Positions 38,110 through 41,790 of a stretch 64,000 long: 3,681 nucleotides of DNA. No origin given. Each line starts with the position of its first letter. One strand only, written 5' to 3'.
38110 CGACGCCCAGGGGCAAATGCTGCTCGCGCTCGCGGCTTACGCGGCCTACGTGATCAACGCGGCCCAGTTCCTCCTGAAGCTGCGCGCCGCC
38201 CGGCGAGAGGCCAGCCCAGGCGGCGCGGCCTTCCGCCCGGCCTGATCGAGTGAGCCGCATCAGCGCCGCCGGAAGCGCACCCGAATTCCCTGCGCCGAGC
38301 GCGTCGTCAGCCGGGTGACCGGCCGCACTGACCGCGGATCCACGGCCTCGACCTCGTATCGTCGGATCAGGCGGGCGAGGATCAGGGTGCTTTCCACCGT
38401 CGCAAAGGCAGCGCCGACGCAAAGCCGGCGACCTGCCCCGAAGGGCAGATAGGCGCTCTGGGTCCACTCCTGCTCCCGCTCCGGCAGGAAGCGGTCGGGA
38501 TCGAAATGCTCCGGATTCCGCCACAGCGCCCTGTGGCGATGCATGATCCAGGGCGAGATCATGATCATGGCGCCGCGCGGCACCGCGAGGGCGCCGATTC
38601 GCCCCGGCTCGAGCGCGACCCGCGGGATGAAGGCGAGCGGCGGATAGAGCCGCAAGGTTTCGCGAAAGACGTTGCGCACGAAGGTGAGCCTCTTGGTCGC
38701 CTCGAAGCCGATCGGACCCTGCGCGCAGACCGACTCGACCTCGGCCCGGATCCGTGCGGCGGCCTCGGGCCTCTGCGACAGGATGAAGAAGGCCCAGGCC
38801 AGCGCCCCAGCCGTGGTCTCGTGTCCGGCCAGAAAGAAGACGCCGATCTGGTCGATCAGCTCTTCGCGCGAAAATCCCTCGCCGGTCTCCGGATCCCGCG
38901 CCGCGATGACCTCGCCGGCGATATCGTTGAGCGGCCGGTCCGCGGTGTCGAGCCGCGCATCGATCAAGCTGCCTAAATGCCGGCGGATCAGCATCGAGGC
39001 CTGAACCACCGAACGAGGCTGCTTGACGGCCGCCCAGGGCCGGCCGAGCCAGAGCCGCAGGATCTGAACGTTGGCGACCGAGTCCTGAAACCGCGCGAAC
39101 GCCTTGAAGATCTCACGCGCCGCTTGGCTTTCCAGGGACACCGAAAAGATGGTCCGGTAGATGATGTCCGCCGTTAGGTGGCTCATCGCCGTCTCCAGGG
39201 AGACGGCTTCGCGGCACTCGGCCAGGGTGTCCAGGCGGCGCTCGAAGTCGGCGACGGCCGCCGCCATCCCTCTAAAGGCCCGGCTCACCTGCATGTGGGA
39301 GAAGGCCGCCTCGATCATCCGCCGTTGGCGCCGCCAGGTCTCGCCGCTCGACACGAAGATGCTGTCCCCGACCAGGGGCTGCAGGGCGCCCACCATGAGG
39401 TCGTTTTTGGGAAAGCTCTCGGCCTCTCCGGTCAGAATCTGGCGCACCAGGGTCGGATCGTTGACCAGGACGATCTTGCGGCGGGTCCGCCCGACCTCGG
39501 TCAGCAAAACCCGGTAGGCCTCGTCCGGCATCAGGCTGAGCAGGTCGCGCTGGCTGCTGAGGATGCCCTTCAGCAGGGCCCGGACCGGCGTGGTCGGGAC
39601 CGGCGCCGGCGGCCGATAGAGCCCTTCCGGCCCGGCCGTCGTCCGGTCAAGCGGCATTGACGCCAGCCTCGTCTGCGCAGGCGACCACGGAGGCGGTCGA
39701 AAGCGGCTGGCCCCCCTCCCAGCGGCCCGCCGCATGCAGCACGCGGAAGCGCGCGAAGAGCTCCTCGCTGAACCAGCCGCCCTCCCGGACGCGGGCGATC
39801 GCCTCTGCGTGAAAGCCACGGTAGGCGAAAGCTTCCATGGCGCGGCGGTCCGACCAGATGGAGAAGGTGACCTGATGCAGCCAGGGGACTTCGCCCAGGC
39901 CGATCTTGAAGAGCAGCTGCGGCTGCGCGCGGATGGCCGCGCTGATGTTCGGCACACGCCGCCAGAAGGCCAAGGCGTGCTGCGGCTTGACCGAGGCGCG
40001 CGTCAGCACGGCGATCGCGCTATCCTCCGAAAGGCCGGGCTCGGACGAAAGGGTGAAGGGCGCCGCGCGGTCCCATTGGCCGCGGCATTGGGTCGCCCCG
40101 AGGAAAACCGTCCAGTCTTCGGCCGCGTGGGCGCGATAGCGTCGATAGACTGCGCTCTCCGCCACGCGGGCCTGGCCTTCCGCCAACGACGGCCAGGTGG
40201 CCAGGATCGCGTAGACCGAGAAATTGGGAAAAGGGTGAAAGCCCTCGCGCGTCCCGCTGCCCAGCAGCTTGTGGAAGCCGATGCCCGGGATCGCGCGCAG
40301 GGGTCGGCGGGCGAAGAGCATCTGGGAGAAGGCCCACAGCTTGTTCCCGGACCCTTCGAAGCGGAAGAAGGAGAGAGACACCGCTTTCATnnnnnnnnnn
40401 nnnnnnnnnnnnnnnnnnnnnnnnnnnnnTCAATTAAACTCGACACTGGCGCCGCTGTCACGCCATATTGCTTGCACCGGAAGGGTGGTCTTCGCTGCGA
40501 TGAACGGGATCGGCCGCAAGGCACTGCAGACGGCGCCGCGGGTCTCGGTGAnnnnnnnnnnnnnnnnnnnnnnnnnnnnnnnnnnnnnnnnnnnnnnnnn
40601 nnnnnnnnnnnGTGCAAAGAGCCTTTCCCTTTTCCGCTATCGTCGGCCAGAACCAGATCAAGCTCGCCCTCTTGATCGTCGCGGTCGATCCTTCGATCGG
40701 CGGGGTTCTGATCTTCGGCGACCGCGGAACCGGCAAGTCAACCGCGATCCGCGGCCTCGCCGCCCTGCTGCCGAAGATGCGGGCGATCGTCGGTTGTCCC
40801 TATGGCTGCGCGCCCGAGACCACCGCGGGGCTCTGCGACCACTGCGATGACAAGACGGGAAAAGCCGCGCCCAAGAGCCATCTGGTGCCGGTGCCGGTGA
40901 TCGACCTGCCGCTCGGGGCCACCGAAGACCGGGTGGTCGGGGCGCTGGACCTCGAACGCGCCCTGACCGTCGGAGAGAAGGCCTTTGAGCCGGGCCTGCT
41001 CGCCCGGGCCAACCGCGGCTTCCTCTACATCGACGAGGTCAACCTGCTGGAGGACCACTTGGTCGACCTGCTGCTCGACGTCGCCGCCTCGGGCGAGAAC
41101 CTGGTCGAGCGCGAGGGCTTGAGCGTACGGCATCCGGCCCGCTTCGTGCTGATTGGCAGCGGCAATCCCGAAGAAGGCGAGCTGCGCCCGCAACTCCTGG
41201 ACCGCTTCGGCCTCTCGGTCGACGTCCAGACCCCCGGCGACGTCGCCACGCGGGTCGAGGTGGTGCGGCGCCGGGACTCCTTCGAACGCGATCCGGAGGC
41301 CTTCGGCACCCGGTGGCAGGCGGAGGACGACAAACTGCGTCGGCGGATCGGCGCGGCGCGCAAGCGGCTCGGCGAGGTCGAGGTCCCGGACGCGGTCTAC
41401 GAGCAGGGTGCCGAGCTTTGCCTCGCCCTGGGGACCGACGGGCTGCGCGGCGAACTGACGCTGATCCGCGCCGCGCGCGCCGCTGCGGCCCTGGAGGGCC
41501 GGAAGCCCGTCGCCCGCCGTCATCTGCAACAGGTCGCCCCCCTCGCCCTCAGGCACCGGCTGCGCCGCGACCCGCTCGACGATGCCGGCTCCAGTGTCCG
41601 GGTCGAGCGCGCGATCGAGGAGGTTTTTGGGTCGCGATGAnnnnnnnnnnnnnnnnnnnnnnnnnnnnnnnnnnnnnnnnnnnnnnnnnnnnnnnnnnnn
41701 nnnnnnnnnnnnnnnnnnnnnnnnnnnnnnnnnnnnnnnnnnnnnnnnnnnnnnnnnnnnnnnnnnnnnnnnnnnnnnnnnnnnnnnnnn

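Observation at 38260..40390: Cytochrome P450 translationally coupled to crtA inside the carotenoid/bacteriochlorophyll cluster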

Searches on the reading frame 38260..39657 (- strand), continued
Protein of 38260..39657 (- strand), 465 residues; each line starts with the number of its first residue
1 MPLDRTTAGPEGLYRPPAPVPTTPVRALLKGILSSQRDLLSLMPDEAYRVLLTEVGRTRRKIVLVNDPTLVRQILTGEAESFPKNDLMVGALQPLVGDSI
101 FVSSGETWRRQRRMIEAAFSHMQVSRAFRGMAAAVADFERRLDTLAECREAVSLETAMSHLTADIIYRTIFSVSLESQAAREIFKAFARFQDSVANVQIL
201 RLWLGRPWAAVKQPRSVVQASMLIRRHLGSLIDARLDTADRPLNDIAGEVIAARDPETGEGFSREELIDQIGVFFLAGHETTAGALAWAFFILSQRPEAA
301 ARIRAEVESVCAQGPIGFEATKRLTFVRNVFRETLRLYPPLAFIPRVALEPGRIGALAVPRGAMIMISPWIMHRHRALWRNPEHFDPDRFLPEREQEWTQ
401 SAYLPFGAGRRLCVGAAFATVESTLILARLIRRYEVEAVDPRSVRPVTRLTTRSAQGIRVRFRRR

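Call 69: find_related_loci(query=A2, collection=genome_contigs, flank=7000)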
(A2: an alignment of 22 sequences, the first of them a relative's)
Query A2 (454 aa) in genome_contigs; peptide patterns used: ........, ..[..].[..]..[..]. (x = any residue, [..] = any of these).
600 stretches matched a pattern (row limit reached: there are more); 586 encode a relative of the query (tblastn E <= 1e-3); the best 80 are kept; 80 distinct loci.
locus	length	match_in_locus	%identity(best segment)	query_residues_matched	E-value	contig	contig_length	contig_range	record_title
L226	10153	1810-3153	79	7-454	0e+0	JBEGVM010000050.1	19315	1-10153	MAG: Gemmatimonadota bacterium isolate riogrande_2019_sw_WHONDRS-S19S_0066_B_bin.157 scaffold_1290168, whole genome shot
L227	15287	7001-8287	65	20-451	0e+0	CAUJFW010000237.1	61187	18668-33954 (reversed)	MAG: Gemmatimonadota bacterium isolate KLAP76 genome assembly, contig: KLAP76_452578, whole genome shotgun sequence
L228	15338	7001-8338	61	7-452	0e+0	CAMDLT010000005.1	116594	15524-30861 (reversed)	MAG: Asaia bogorensis isolate TE-08apr19-29 genome assembly, contig: TE-08apr19-C56, whole genome shotgun sequence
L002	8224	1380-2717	62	5-451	0e+0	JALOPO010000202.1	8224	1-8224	MAG: Gemmatimonadaceae bacterium isolate Prado131 scaffold_56214, whole genome shotgun sequence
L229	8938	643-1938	63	20-454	0e+0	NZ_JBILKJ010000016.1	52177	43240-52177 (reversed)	MAG: Gemmatimonas sp. isolate ME2017-07-08_3300042568_group7_bin69 Rohwer_bin1450_scaffold_152_c1, whole genome shotgun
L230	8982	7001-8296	63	20-454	0e+0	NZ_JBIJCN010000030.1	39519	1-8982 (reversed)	MAG: Gemmatimonas sp. isolate ME2006-08-18D11_3300042945_group2_bin76 Rohwer_bin1445_scaffold_550_c1, whole genome shotg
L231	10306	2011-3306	63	20-454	0e+0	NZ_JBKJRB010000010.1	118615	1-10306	MAG: Gemmatimonas sp. isolate ant_bin.519 k117_4634113, whole genome shotgun sequence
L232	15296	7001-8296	62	20-454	0e+0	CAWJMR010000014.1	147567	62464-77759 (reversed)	MAG: uncultured Gemmatimonadaceae bacterium isolate MFD02832.bin.1.173 genome assembly, contig: contig_23835, whole geno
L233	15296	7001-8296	62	20-454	5e-178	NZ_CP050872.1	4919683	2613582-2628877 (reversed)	MAG: Gemmatimonas sp. isolate DEX182b chromosome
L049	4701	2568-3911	60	7-454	0e+0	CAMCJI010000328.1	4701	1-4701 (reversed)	MAG: Asaia bogorensis isolate MiE-16apr19-213 genome assembly, contig: MiE-16apr19-C46490, whole genome shotgun sequence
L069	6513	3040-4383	57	7-454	5e-177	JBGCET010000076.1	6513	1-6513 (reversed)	MAG: Lysobacterales bacterium isolate SGMAG-40 contig76, whole genome shotgun sequence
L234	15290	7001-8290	59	20-451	6e-174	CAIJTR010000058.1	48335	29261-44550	MAG: uncultured Rhodospirillales bacterium isolate T7-5_bin-324 genome assembly, contig: bin-324:058/211, whole genome s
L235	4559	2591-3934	57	7-454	3e-178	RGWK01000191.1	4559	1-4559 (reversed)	MAG: Gammaproteobacteria bacterium isolate WB9_1A_092 contig_100_190, whole genome shotgun sequence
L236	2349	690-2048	57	3-454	0e+0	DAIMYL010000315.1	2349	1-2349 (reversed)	MAG TPA_asm: Steroidobacteraceae bacterium isolate CTOTU1237 NODE_50707_length_2349_cov_40.813426, whole genome shotgun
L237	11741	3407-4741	58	7-451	9e-173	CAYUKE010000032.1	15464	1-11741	MAG TPA_asm: uncultured Geminicoccaceae bacterium isolate SRP128890_co1_126 genome assembly, contig: NODE_5907_length_15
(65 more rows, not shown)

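Call 72: search_protein_families(library=pfam, max_evalue=0.001, proteins=[L233:4621-5949:-, L233:4675-5985:+, L233:6163-6912:+, L233:8398-9012:-, L233:8428-9111:+, L233:9053-10423:-, L233:10368-11882:-, L233:12366-13328:-, L233:13341-14267:-, L233:2192-4561:-])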
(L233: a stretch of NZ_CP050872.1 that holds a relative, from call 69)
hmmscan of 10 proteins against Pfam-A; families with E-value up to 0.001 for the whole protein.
L233:4621-5949:- (442 aa): 9 families
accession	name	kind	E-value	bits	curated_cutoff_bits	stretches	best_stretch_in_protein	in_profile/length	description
PF07724.20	AAA_2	-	8.8e-33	114.1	27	1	129-330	3-165/166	AAA domain (Cdc48 subfamily)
PF06689.19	zf-C4_ClpX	-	3.1e-18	65.8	27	1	30-66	2-39/39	ClpX C4-type zinc finger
PF00004.35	AAA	-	1.2e-15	58.6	21.2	1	132-238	1-98/131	ATPase family associated with various cellular activities (AAA)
PF10431.15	ClpB_D2-small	-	1.1e-11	45.1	21.9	1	337-415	1-75/81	C-terminal, D2-small domain, of ClpB protein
PF00493.29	MCM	-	3.7e-07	29.9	23.3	1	83-210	16-137/224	MCM P-loop domain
PF07728.20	AAA_5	-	7.9e-07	29.6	22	1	131-208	1-80/139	AAA domain (dynein-related subfamily)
PF05496.18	RuvB_N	-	2.8e-06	27.6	27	1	89-211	6-101/159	Holliday junction DNA helicase RuvB P-loop domain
PF01078.27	Mg_chelatase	-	5.2e-06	26.4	20.3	0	130-154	23-47/207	Magnesium chelatase, subunit ChlI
PF13401.12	AAA_22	-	4.6e-05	24.2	27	1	128-180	4-59/130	AAA domain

L233:4675-5985:+ (436 aa): 0 families

L233:6163-6912:+ (249 aa): 0 families

L233:8398-9012:- (204 aa): 1 family
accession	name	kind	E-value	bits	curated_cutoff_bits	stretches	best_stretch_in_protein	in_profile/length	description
PF00574.28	CLP_protease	-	9.6e-82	273.7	20.2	1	15-195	2-181/182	Clp protease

L233:8428-9111:+ (227 aa): 0 families

L233:9053-10423:- (456 aa): 2 families
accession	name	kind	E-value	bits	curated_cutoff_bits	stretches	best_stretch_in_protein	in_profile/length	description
PF05697.18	Trigger_N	-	4.7e-39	134.4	22.2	1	45-188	3-144/144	Bacterial trigger factor protein (TF)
PF05698.19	Trigger_C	-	9.2e-25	88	22.7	1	303-449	1-162/162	Bacterial trigger factor protein (TF) C-terminus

L233:10368-11882:- (504 aa): 9 families
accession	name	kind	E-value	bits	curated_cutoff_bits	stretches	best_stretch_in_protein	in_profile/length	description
PF01593.30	Amino_oxidase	-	1.3e-42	147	19.8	1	11-485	2-442/443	Flavin containing amine oxidoreductase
PF13450.12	NAD_binding_8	-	4.1e-15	56.3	21.9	1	5-58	1-54/68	NAD(P)-binding Rossmann-like domain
PF01266.30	DAO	-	6.8e-12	46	27.9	2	2-37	1-37/353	FAD dependent oxidoreductase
PF00890.30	FAD_binding_2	-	4.4e-10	39.8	20.4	1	3-37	2-36/414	FAD binding domain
PF03486.20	HI0933_like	-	4.7e-09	36.5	50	0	2-36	2-36/244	HI0933-like protein Rossmann domain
PF07992.20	Pyr_redox_2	-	5.3e-09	36.3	26.1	1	1-33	1-31/291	Pyridine nucleotide-disulphide oxidoreductase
PF00070.33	Pyr_redox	-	1.8e-08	35.2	22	1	2-36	1-35/82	Pyridine nucleotide-disulphide oxidoreductase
PF12831.13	FAD_oxidored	-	3.4e-05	23.8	27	1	3-38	2-37/416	FAD dependent oxidoreductase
PF01494.25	FAD_binding_3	-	0.00082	19.1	22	0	3-43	4-46/349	FAD binding domain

L233:12366-13328:- (320 aa): 1 family
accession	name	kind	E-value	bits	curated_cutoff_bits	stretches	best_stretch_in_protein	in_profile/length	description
PF04240.17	Caroten_synth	-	2.1e-42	145.9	25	1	67-289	3-209/209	Carotenoid biosynthesis protein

L233:13341-14267:- (308 aa): 1 family
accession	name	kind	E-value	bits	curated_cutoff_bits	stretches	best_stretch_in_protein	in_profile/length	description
PF00494.24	SQS_PSY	-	2.7e-57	194.9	26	1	59-261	64-261/263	Squalene/phytoene synthase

L233:2192-4561:- (789 aa): 9 families
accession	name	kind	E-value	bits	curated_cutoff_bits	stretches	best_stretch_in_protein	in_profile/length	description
PF05362.19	Lon_C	-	3.3e-83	278.7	21.1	1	566-768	2-204/205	Lon protease (S16) C-terminal proteolytic domain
PF02190.22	LON_substr_bdg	-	2.9e-29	102.9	28.7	1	1-199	10-198/200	ATP-dependent protease La (LON) substrate-binding domain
PF00004.35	AAA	-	7.8e-26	91.5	21.2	1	349-487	1-127/131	ATPase family associated with various cellular activities (AAA)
PF22667.2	Lon_lid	-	4.9e-17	61.8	27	1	511-562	2-53/57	Lon protease AAA+ ATPase lid domain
PF07728.20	AAA_5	-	2e-10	41.3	22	1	349-483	2-139/139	AAA domain (dynein-related subfamily)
PF13541.12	ChlI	-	1e-09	38.7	27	1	609-736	1-121/121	Subunit ChlI of Mg-chelatase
PF13401.12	AAA_22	-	7.2e-06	26.8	27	1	348-436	7-99/130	AAA domain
PF07724.20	AAA_2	-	9.7e-05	22.9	27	1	351-478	8-132/166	AAA domain (Cdc48 subfamily)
PF13191.12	AAA_16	-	0.00014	22.9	32.6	1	340-399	18-73/167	AAA ATPase domain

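Call 76: find_homologous_proteins(query=L206:5173-5937:-, max_evalue=0.00001)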
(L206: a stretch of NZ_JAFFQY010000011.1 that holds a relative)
Query L206:5173-5937:- (254 aa): 1438 proteins with E <= 0.00001 among 8000 candidates; the best 120 are listed.
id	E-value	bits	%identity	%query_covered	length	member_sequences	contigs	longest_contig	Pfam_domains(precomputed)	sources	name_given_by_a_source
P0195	1.4e-155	535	96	96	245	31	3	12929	-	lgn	-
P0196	1.2e-135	470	82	95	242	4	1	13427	-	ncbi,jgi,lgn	jgi:hypothetical protein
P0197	5.1e-134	464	82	95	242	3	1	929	-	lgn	-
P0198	8.9e-134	463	82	95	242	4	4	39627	-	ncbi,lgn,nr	ncbi:MAG: hypothetical protein IOC63_05355 [Methylobacterium sp.]|nr:hypothetical protein [Methyloba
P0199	8.0e-133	460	82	92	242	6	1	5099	-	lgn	-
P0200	8.3e-133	460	81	92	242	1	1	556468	-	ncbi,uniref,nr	ncbi:hypothetical protein [Rhabdaerophilum sp. SD176]|uniref:hypothetical protein n=1 Tax=Rhabdaerop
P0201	1.9e-131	456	81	95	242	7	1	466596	-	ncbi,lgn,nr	ncbi:MAG: hypothetical protein O9342_04860 [Beijerinckiaceae bacterium]|nr:hypothetical protein [Bei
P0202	5.2e-130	451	79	92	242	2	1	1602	-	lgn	-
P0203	4.2e-126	438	80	91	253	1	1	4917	-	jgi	jgi:hypothetical protein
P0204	3.2e-123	429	77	93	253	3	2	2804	-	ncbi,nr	ncbi:MAG: hypothetical protein MUC64_18345 [Rubritepida sp.]|nr:hypothetical protein [Rubritepida sp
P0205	1.4e-122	427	74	93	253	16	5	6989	-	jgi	jgi:hypothetical protein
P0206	2.1e-121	423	76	92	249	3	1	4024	-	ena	-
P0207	5.3e-120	418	74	95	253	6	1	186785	-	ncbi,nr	ncbi:MAG: hypothetical protein N3D18_09495 [Roseococcus sp.]|nr:hypothetical protein [Roseococcus sp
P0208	2.1e-118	413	73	96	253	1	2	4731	-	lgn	-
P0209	5.6e-117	408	71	87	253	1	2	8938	-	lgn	-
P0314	3.2e-96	340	62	96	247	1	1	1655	-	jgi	jgi:hypothetical protein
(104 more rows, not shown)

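Call 81: predict_structure(alignment_id=A3)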
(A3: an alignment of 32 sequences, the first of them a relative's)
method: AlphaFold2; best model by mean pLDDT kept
length: 245 residues; sequences in the alignment: 32
mean_pLDDT: 91.1   pTM: 0.88
mean pLDDT of the five models: 91.1, 89.8, 89.7, 88.3, 88.1
residues with pLDDT >= 90: 180; 70-90: 56; 50-70: 9; < 50: 0
segments of 3 or more residues with pLDDT < 50: none
pLDDT, mean of each block of 10 residues (from residue 1): 93 90 67 76 93 97 95 93 96 97 94 94 98 98 93 97 93 93 89 84 84 88 94 92 89
secondary structure, 60 per line:
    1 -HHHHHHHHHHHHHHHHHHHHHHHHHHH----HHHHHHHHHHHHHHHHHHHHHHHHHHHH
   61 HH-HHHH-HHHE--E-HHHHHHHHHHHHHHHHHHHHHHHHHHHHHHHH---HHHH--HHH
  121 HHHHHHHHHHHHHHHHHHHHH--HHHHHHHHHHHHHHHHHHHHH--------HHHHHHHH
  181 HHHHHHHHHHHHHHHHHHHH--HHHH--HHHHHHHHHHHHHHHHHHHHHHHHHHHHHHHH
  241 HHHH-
elements in order: H2-28 H33-62 H64-67 H77-108 H112-115 H118-141 H144-164 H173-200 H203-206 H209-244

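Call 84: fold_search(model_id=the predicted structure, library=pdb)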
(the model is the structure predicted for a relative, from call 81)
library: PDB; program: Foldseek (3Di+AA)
matches with E <= 10: 449; with E <= 0.001: 0
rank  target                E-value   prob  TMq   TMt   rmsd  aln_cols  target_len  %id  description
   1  9cbl_R                2.5e-01  0.35  0.25  0.25  15.6       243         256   13  Cryo-EM structure of epinephrine-bound alpha-2A-adrenergic receptor in complex with heterotrimeric Gi-protein (released 2024-09-11)
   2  8hs2_R                3.3e-01  0.28  0.22  0.20  16.4       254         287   15  Orphan GPR20 in complex with Fab046 (released 2023-03-08)
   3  8irs_R                3.8e-01  0.35  0.26  0.25  15.2       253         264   13  Dopamine Receptor D2R-Gi-Rotigotine complex (released 2023-06-07)
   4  8xgo_A                4.3e-01  0.20  0.24  0.21  24.2       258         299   15  a peptide receptor complex structure (released 2024-10-30)
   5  7xjj_E                4.9e-01  0.28  0.26  0.24  15.7       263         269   11  Cryo-EM structure of the galanin-bound GALR1-miniGo complex (released 2023-05-03)
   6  1o5h_B                5.9e-01  0.23  0.21  0.24  15.0       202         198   12  Crystal structure of formiminotetrahydrofolate cyclodeaminase (TM1560) from Thermotoga maritima at 2.80 A resolution (released 2003-09-30)
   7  8tzq_R                6.5e-01  0.23  0.27  0.25  15.7       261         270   11  CryoEM structure of D2 dopamine receptor in complex with GoA KE Mutant, scFv16, and dopamine (released 2024-08-21)
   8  4mlb_C                6.8e-01  0.21  0.26  0.17  12.8       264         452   15  Reverse polarity of binding pocket suggests different function of a MOP superfamily transporter from Pyrococcus furios (released 2013-09-25)
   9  8ugy_R                6.8e-01  0.15  0.22  0.21  15.9       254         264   13  Serotonin 1E receptor (5-HT1eR)-Gi1 Complex bound with Mianserin (released 2024-05-01)
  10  8iq4_R                7.1e-01  0.28  0.28  0.26  16.0       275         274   13  Cryo-EM structure of Carboprost-bound prostaglandin-F2-alpha receptor-miniGq-Nb35 complex (released 2024-01-31)
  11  7aue_R                7.7e-01  0.16  0.22  0.21  22.1       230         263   13  Melanocortin receptor 4 (MC4R) Gs protein complex (released 2021-04-28)
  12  7wq4_R                8.1e-01  0.16  0.23  0.21  16.1       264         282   13  Galanin-bound galanin receptor 2 in complex with Gq (released 2022-04-20)
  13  7eq1_R                8.8e-01  0.12  0.21  0.19  16.4       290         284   14  GPR114-Gs-scFv16 complex (released 2022-05-11)
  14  8xma_A                9.2e-01  0.14  0.19  0.16  19.3       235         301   14  Cryo-EM structure of human ZnT1 WT, in the presence of zinc, determined in an outward-facing conformation (released 2024-10-30)
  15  9plo_R                9.7e-01  0.14  0.23  0.21  16.5       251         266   12  Structure of alpha2a adrenergic receptor in complex with Go heterotrimer, scFv16, and N-(5-methylnaphthalen-1-yl)pyrid (released 2025-07-30)
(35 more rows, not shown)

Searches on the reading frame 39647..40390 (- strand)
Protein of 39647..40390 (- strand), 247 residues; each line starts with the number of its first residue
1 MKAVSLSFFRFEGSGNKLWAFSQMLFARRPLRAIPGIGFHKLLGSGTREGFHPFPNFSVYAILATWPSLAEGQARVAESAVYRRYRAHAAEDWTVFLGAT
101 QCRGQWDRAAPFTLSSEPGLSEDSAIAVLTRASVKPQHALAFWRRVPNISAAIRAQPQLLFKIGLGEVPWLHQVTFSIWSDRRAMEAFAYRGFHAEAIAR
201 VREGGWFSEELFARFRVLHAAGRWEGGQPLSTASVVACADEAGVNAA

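Call 3: search_protein_families(library=pfam, proteins=[window:39647-40390:-])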
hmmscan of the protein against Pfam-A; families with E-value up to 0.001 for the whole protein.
window:39647-40390:- (247 aa): 1 family
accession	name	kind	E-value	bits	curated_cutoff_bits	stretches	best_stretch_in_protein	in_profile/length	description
PF11695.14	DUF3291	-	7.4e-05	22.9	23.5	1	172-209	60-95/139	Domain of unknown function (DUF3291)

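Call 34: search_protein_families(library=ncbifam, max_evalue=0.001, proteins=[window:39647-40390:-])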
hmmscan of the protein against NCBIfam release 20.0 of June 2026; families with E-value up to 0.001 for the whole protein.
window:39647-40390:- (247 aa): 1 family
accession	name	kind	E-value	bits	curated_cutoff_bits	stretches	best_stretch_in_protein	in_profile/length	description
NF045923.1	SpheroidMoxCrtARhod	equivalog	4.2e-91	304.3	300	1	1-226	1-225/226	spheroidene monooxygenase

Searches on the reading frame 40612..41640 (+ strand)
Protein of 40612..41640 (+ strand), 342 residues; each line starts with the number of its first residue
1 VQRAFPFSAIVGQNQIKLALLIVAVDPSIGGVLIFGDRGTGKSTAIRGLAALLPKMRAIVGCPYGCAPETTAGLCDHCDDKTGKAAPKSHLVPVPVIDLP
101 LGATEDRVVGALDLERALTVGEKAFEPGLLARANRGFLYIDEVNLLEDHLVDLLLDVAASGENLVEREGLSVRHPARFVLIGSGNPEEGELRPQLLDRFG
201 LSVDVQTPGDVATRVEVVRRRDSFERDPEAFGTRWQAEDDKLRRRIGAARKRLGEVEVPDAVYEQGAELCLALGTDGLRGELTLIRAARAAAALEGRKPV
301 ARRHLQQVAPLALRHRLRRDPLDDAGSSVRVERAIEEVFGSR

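Call 3: search_protein_families(library=pfam, proteins=[window:40612-41640:+])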
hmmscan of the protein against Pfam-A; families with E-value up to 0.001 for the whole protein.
window:40612-41640:+ (342 aa): 6 families
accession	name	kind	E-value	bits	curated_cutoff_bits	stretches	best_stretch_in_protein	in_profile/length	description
PF17863.7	AAA_lid_2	-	2.4e-17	62.9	22.7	1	267-327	5-66/74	AAA lid domain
PF01078.27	Mg_chelatase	-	2.3e-12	47.2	20.3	1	117-186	89-158/207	Magnesium chelatase, subunit ChlI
PF07728.20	AAA_5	-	3.3e-08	34.1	22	1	99-199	33-139/139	AAA domain (dynein-related subfamily)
PF13401.12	AAA_22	-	1.5e-05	25.8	27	1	32-182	8-122/130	AAA domain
PF00493.29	MCM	-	3.4e-05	23.5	23.3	0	119-191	106-178/224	MCM P-loop domain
PF13191.12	AAA_16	-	0.0003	21.8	32.6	1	21-80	16-84/167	AAA ATPase domain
